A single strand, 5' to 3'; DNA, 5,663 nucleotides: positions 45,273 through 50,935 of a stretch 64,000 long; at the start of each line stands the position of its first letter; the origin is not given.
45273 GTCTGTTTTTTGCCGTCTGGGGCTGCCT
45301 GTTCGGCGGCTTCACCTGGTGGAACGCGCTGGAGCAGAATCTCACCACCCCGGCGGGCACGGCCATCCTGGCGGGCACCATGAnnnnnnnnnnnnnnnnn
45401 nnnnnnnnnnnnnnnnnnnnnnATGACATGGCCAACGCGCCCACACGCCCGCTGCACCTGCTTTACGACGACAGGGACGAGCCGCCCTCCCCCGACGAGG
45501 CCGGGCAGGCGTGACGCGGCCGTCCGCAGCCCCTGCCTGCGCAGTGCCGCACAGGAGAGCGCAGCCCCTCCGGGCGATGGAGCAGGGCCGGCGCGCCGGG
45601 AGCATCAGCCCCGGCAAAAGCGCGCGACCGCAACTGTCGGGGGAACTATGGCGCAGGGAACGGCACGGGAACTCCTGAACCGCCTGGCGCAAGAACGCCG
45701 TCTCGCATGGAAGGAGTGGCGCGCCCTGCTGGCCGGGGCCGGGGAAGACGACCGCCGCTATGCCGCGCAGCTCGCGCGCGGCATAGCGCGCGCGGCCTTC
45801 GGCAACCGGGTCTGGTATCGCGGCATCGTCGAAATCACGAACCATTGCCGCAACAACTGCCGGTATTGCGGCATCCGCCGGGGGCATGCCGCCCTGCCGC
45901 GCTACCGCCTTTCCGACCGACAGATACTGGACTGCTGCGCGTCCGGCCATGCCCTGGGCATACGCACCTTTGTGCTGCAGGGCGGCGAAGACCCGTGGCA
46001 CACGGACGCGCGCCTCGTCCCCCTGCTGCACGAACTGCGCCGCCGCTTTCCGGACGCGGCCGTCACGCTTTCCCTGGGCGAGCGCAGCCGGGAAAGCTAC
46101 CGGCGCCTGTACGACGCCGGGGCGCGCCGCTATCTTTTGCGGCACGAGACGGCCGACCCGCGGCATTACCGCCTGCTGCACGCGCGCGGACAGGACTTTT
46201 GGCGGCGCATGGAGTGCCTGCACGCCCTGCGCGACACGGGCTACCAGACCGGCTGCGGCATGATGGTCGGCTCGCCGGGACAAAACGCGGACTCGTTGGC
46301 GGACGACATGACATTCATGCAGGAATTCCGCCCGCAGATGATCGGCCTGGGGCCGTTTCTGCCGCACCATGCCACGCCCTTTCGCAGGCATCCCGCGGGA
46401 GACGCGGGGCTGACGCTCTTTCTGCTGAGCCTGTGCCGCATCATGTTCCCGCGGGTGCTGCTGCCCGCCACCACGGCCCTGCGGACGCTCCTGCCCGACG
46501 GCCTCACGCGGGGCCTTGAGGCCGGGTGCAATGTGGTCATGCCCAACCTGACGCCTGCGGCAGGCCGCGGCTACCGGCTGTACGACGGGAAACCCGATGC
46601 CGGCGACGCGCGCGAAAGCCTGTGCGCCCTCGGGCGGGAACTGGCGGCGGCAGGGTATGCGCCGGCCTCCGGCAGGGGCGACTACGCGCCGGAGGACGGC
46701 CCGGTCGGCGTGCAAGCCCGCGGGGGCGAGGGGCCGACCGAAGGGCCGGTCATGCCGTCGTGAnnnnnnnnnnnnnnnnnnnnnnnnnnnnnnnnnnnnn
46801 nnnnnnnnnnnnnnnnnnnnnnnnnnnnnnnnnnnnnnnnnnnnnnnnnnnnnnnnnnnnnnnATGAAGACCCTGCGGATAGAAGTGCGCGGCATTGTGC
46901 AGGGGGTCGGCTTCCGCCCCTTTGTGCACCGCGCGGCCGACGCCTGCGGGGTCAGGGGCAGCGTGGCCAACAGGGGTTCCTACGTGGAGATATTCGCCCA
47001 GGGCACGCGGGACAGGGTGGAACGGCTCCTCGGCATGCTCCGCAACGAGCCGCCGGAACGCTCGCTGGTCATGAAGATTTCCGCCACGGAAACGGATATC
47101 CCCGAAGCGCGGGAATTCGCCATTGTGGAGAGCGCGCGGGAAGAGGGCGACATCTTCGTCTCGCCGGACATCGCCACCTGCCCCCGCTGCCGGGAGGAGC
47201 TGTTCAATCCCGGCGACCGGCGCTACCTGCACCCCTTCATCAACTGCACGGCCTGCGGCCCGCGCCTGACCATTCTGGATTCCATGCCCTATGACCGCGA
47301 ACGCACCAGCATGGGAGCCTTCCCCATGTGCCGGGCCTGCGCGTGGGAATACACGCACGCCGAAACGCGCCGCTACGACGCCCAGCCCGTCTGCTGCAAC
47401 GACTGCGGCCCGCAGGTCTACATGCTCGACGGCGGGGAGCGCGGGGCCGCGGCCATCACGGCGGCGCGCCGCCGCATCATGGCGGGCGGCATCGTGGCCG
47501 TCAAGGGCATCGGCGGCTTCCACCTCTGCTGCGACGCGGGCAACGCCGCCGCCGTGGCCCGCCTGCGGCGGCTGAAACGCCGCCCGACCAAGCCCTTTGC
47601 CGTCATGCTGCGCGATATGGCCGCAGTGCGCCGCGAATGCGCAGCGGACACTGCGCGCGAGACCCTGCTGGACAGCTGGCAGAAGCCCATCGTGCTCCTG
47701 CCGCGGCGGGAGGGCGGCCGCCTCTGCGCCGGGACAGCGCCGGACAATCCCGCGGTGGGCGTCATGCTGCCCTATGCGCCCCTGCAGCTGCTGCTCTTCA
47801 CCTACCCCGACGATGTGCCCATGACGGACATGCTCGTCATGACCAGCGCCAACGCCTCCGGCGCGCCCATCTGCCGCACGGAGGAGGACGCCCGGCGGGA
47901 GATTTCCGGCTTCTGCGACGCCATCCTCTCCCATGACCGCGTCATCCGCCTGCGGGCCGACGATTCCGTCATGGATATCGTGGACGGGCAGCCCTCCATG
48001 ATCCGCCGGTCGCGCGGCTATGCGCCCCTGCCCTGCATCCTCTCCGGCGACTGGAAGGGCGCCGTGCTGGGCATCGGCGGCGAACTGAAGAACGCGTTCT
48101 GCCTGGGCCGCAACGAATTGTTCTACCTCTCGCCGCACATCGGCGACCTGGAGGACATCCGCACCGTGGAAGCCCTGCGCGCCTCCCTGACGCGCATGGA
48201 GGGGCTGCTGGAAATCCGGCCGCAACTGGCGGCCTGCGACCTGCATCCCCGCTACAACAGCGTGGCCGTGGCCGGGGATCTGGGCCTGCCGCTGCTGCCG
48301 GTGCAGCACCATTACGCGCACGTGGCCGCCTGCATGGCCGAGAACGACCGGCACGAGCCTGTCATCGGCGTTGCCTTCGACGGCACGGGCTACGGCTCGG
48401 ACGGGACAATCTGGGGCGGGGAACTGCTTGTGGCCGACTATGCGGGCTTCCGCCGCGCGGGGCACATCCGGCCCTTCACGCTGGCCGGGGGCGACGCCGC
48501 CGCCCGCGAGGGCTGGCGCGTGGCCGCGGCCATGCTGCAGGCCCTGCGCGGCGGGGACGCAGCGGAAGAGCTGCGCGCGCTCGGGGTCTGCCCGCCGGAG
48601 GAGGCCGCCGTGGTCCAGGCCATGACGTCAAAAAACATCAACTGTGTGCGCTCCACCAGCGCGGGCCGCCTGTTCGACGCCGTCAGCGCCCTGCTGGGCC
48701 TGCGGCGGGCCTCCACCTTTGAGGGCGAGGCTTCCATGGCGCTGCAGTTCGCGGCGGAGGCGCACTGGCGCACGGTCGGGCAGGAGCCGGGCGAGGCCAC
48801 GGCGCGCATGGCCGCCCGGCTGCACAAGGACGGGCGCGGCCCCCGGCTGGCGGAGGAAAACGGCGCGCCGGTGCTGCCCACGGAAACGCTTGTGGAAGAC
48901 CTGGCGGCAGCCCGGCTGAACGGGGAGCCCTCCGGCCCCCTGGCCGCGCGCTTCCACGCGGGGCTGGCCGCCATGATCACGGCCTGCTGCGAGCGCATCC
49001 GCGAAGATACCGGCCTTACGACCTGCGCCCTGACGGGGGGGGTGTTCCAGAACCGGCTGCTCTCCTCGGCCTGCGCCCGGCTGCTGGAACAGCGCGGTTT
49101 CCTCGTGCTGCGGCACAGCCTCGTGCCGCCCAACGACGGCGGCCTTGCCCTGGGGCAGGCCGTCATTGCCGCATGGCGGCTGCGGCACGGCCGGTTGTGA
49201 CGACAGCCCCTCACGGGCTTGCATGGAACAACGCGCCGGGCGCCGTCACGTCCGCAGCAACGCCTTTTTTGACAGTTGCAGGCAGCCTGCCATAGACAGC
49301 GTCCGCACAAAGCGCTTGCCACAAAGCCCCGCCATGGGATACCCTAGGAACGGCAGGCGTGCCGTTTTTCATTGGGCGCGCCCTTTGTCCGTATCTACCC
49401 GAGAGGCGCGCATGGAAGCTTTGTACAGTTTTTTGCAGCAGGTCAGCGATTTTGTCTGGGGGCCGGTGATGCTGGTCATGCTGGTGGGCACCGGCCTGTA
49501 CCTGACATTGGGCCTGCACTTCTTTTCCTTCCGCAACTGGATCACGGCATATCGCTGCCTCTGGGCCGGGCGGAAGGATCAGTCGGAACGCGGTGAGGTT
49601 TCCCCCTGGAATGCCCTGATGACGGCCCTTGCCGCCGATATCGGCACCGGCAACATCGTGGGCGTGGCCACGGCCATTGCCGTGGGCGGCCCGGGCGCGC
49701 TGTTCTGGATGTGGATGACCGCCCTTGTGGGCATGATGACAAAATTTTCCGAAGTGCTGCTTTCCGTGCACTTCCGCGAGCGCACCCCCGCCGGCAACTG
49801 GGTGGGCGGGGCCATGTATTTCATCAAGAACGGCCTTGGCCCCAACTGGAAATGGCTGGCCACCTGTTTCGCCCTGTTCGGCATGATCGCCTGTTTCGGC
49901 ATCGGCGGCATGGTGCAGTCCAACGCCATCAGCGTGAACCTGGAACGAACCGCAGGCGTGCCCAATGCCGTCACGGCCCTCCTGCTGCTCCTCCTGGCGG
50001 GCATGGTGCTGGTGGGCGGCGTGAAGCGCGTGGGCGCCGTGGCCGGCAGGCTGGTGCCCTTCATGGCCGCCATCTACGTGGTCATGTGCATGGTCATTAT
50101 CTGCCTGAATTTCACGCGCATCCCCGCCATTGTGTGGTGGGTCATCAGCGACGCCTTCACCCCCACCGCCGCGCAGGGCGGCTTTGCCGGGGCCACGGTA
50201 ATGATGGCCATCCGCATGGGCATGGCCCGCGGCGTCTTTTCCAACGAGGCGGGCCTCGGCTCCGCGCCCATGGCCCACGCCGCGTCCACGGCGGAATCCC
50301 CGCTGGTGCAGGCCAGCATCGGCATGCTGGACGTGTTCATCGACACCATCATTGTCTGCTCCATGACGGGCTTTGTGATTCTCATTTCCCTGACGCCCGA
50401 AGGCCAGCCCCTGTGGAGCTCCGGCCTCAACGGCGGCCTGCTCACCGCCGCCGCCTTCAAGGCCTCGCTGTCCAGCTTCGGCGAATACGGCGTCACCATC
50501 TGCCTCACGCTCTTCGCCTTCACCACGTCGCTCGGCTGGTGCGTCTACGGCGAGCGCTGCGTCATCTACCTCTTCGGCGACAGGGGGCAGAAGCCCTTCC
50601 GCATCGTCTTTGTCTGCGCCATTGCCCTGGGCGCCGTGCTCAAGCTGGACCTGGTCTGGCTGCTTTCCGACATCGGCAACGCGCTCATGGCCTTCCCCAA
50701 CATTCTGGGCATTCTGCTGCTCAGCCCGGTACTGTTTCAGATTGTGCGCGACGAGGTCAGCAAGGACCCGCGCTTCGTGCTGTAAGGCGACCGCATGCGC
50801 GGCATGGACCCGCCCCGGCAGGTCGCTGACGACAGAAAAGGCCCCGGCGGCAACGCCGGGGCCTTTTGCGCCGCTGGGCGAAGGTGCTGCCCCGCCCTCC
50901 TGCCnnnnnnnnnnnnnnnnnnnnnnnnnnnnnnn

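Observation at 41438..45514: Candidate new amino-sugar surface-modification system: GT2 + PIG-L deacetylase + GtrA flippase + GT-C-like transferase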

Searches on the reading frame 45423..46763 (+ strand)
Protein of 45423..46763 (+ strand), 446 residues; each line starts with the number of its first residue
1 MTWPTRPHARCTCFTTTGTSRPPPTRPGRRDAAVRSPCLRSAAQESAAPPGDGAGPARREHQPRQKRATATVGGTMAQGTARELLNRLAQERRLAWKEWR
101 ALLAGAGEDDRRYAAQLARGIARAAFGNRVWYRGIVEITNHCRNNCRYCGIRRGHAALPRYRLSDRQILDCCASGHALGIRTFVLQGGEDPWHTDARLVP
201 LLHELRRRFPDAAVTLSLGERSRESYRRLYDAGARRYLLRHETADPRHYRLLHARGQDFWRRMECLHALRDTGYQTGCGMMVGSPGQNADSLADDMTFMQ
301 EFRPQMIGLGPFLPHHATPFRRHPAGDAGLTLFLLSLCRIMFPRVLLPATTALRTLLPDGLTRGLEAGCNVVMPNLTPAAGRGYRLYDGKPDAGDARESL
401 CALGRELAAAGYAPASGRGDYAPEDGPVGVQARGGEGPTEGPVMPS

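Call 73: search_protein_families(library=pfam, proteins=[window:45423-46763:+], max_evalue=0.001)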
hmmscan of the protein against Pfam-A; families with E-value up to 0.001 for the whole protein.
window:45423-46763:+ (446 aa): 1 family
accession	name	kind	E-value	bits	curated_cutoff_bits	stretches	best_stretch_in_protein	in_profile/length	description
PF04055.27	Radical_SAM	-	6.7e-19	69.1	29.5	1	136-298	1-165/166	Radical SAM superfamily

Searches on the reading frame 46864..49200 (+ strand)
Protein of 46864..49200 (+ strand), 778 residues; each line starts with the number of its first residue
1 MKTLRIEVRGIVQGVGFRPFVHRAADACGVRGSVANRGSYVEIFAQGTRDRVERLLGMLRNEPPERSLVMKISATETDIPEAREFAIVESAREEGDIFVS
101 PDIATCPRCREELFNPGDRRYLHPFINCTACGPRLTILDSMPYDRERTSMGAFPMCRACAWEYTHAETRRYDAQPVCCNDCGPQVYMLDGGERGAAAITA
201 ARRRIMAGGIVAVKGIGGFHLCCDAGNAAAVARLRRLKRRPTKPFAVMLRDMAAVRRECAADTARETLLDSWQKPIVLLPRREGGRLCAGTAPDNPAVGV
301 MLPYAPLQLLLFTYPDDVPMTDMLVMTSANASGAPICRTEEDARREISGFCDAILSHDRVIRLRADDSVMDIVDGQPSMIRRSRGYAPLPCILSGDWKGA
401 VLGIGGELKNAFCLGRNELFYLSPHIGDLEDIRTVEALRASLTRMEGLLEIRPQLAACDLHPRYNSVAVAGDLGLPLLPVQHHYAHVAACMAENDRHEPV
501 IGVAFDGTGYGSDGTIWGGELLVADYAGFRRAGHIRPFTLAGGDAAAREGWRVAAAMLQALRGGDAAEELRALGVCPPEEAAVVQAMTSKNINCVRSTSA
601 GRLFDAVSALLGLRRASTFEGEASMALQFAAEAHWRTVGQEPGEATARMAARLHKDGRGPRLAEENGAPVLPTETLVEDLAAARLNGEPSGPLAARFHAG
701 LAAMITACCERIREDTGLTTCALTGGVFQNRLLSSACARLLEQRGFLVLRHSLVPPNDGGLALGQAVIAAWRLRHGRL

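Call 73: search_protein_families(library=pfam, proteins=[window:46864-49200:+], max_evalue=0.001)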
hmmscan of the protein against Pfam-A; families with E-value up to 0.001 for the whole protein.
window:46864-49200:+ (778 aa): 6 families
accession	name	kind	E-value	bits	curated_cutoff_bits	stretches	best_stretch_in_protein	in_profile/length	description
PF22521.2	HypF_C_2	-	4.8e-76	256.1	27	1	502-765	1-241/241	Carbamoyltransferase, Kae1-like Domain, second subdomain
PF01300.24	Sua5_yciO_yrdC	-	5.7e-41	140.4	25.1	1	205-383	3-178/178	Telomere recombination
PF17788.7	HypF_C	-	4.8e-32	111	23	1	399-493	4-99/99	HypF Kae1-like domain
PF07503.17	zf-HYPF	-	3.9e-26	91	23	2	105-138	1-34/34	HypF finger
PF00708.24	Acylphosphatase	-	7.8e-19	68.2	22.5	1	5-87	2-85/85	Acylphosphatase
PF00814.31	TsaD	-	3.8e-05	24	24.8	0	469-507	76-113/264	tRNA N6-adenosine threonylcarbamoyltransferase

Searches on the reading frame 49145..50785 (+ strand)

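Call 73: search_protein_families(library=pfam, proteins=[window:49145-50785:+], max_evalue=0.001)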
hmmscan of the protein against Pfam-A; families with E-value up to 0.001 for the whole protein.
window:49145-50785:+ (546 aa): 1 family
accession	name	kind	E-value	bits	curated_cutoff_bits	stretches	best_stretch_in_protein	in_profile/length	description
PF01235.23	Na_Ala_symp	-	3.2e-130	435.4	24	1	144-536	5-378/392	Sodium:alanine symporter family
